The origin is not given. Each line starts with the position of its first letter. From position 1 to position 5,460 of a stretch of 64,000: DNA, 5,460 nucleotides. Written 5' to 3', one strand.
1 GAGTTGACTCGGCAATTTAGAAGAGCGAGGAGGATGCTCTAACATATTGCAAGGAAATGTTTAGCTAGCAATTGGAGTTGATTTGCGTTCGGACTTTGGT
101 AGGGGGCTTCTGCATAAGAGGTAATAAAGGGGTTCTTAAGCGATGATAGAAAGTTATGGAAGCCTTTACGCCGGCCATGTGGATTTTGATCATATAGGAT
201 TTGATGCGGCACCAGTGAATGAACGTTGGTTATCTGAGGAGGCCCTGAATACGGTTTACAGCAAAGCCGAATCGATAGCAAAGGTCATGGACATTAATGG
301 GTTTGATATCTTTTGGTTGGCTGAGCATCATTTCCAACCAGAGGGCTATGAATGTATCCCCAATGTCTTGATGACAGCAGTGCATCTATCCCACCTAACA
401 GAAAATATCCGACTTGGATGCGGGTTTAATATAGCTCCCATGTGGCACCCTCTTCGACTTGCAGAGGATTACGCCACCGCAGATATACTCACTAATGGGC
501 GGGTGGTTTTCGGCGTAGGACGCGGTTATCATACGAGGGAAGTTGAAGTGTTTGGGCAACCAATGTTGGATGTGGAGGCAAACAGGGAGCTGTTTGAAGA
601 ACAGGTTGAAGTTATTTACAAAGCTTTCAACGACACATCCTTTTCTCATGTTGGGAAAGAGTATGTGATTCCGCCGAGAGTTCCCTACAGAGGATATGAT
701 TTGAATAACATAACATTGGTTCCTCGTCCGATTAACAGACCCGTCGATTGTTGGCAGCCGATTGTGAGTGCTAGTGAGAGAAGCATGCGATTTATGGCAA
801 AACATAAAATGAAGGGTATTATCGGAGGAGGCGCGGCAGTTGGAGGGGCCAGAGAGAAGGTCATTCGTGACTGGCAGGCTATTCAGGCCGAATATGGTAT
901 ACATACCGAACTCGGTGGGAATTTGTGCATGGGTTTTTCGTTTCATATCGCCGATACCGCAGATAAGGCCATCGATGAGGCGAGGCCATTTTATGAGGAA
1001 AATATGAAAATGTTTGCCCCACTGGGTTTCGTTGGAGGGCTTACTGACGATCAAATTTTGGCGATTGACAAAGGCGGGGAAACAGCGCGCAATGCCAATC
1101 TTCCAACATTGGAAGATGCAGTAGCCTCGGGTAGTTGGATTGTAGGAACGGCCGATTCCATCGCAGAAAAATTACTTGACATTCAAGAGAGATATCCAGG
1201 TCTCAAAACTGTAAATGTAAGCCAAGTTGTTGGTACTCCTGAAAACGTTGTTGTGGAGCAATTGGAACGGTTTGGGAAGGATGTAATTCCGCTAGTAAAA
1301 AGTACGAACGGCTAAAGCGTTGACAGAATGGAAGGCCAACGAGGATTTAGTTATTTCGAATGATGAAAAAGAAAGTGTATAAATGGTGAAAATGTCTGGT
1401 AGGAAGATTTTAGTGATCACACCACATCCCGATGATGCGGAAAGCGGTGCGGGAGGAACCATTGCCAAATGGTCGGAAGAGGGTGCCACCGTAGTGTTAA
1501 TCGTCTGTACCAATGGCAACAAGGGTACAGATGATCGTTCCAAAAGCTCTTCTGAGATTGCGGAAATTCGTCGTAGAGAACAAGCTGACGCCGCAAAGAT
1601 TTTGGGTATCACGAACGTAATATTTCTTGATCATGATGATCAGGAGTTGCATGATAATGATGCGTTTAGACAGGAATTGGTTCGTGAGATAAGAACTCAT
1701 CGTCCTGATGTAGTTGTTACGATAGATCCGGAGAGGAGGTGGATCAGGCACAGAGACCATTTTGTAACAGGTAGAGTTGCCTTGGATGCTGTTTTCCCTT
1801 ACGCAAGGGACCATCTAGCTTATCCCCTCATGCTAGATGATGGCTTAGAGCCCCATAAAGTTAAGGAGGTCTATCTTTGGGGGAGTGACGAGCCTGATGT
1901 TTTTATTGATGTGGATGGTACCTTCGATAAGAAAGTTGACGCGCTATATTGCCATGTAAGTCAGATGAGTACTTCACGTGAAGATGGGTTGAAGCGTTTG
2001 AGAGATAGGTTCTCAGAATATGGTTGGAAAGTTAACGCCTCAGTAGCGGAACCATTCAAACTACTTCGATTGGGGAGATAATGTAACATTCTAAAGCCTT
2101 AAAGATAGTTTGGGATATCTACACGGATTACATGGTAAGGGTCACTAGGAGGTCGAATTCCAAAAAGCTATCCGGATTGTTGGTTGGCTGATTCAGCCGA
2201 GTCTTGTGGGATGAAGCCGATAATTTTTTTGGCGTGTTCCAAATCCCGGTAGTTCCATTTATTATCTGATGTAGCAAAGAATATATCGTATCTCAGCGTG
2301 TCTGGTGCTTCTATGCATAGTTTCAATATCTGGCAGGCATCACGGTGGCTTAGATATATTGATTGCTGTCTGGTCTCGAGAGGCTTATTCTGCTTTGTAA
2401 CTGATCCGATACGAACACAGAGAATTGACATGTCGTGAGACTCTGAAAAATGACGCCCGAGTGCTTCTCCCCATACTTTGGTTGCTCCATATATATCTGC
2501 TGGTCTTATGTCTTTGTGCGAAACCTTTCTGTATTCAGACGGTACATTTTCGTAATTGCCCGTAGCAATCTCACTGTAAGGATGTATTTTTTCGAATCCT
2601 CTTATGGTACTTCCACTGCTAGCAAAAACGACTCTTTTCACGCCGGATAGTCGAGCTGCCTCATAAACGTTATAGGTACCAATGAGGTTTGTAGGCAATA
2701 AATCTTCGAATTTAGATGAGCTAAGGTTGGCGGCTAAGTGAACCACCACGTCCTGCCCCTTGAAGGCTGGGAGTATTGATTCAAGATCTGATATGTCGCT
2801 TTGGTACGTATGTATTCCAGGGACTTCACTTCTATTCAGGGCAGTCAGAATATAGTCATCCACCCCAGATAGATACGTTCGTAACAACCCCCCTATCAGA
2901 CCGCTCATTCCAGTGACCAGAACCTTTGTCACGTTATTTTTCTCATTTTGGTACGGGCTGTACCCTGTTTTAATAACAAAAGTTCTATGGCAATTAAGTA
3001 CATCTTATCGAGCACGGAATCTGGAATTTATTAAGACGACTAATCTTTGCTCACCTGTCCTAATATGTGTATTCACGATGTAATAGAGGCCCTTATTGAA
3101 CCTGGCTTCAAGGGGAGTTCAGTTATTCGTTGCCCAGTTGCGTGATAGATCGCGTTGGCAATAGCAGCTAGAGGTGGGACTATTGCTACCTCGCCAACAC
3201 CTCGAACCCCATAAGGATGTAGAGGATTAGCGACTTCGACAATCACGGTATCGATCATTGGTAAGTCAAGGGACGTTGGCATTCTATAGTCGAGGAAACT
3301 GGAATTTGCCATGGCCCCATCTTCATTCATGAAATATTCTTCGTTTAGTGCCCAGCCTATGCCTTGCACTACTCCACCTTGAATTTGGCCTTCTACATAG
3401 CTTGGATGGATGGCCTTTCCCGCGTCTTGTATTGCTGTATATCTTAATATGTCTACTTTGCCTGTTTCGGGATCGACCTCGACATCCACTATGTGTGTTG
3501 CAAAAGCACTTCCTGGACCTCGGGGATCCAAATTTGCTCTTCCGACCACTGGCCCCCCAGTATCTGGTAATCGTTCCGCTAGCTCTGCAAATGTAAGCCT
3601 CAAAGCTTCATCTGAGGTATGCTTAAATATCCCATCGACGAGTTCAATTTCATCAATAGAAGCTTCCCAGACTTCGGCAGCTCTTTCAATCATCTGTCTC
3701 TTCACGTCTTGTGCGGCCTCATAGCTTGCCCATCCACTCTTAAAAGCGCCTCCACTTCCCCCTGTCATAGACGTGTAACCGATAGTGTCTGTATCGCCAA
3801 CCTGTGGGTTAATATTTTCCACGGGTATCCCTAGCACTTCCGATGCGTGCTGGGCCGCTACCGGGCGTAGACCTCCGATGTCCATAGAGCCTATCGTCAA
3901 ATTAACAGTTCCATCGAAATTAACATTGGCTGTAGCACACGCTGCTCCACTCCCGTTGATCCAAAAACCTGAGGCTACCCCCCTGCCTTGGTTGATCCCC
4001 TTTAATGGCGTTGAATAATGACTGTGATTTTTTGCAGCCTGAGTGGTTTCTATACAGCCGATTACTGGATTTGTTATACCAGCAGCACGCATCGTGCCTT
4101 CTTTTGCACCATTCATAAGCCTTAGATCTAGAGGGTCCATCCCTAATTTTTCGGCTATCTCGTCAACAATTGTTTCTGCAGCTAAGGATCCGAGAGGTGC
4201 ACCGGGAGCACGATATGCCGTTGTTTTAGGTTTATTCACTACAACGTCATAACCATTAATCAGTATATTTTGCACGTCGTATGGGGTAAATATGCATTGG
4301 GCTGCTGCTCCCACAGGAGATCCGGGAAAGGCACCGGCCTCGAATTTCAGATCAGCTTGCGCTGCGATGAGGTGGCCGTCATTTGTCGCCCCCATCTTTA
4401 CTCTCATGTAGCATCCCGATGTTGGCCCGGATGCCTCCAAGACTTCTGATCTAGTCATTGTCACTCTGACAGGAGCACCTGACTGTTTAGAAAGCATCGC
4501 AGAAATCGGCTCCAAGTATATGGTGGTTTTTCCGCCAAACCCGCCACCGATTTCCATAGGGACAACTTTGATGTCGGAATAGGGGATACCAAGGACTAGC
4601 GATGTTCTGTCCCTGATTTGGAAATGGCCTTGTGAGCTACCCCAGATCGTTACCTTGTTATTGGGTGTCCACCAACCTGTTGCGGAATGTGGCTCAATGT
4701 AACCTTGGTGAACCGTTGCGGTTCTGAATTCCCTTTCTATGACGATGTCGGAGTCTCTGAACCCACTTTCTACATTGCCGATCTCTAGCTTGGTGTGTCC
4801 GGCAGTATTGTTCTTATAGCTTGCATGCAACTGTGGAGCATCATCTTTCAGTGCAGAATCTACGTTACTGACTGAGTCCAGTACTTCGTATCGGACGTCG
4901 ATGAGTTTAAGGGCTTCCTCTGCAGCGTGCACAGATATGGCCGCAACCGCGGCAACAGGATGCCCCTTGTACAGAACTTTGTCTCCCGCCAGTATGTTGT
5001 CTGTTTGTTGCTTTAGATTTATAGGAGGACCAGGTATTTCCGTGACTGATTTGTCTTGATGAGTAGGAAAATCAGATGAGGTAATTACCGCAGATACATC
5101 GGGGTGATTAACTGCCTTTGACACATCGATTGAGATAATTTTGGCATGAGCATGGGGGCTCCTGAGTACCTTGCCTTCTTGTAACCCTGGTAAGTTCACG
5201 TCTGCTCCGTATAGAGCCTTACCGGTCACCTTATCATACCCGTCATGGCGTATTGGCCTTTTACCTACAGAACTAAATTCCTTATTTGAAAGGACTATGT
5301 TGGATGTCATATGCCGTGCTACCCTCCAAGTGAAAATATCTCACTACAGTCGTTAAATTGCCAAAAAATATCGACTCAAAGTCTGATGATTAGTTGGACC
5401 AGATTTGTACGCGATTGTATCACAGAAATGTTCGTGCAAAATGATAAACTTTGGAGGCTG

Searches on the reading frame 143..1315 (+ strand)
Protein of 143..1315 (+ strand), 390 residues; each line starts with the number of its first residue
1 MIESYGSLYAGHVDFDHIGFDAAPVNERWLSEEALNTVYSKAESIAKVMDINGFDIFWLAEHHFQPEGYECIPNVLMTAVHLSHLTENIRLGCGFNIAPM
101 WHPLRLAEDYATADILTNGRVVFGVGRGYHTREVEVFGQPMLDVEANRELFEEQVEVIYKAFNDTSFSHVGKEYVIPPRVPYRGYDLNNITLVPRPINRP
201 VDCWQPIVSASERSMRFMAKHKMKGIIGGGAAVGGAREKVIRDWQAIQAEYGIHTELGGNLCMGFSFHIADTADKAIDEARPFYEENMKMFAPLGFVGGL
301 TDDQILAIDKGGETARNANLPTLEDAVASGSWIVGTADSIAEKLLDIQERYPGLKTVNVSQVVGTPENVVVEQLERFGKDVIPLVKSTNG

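Call 31: search_protein_families(library=pfam, proteins=[window:143-1312:+], max_evalue=1e-8)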
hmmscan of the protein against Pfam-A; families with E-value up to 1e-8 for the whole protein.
window:143-1312:+ (390 aa): 1 family
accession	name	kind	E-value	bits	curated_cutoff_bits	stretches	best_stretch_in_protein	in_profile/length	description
PF00296.26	Bac_luciferase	-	3.3e-44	152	27.9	1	37-350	20-310/314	Luciferase-like monooxygenase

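Call 40: find_encoding_contigs(protein=window:143-1315:+, flank=10000, max_places=3)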
Protein window:143-1315:+ (390 aa): 2 contigs read that carry it; 1 place shown.
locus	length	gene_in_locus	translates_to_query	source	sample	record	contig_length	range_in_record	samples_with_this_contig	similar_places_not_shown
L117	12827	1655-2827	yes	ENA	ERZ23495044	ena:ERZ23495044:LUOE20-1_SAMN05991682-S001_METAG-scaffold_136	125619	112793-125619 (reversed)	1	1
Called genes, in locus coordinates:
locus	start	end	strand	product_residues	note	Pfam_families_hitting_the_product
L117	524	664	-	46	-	-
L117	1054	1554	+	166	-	-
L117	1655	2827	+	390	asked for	PF00296:Bac_luciferase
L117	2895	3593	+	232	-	PF02585:PIG-L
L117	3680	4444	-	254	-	PF01370:Epimerase, PF02719:Polysacc_synt_2 (faint), PF04321:RmlD_sub_bind (faint), PF16363:GDP_Man_Dehyd (weak), PF13460:NAD_binding_10 (weak), PF01073:3Beta_HSD, PF07993:NAD_binding_4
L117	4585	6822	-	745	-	PF01315:Ald_Xan_dh_C, PF02738:MoCoBD_1, PF20256:MoCoBD_2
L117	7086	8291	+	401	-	PF01960:ArgJ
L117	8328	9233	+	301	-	PF00696:AA_kinase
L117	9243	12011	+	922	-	PF03699:UPF0182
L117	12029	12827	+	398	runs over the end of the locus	PF00202:Aminotran_3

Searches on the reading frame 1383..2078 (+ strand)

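Call 31: search_protein_families(library=pfam, proteins=[window:1383-2078:+], max_evalue=1e-8)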
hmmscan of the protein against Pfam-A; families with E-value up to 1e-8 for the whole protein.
window:1383-2078:+ (232 aa): 1 family
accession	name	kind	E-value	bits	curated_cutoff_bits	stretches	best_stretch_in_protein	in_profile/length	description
PF02585.22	PIG-L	-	1.9e-35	122.6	28.2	1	10-136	1-128/129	GlcNAc-PI de-N-acetylase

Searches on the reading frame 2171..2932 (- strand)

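Call 31: search_protein_families(library=pfam, proteins=[window:2171-2932:-], max_evalue=1e-8)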
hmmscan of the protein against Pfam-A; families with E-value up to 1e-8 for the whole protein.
window:2171-2932:- (254 aa): 3 families
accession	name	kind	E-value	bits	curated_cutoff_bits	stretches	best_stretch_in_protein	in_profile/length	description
PF01370.27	Epimerase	-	1.1e-18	68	20.9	1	4-178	1-172/240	NAD dependent epimerase/dehydratase family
PF07993.18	NAD_binding_4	-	2.5e-09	37.1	20.1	1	61-186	90-215/258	Male sterility protein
PF02719.21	Polysacc_synt_2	-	7.9e-09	35.5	20.2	0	43-107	59-129/293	Polysaccharide biosynthesis protein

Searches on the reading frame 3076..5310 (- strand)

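Call 31: search_protein_families(library=pfam, proteins=[window:3076-5310:-], max_evalue=1e-8)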
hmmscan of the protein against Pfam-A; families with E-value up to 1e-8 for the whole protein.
window:3076-5310:- (745 aa): 3 families
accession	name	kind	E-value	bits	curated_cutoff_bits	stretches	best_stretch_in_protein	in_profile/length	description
PF20256.3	MoCoBD_2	-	8.3e-64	216.2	27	1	438-684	21-283/283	Molybdopterin cofactor-binding domain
PF02738.23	MoCoBD_1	-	1.3e-63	214.8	27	1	162-400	2-243/244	Molybdopterin cofactor-binding domain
PF01315.27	Ald_Xan_dh_C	-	3.4e-26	92.2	31.3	1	29-144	1-109/110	Aldehyde oxidase and xanthine dehydrogenase, a/b hammerhead domain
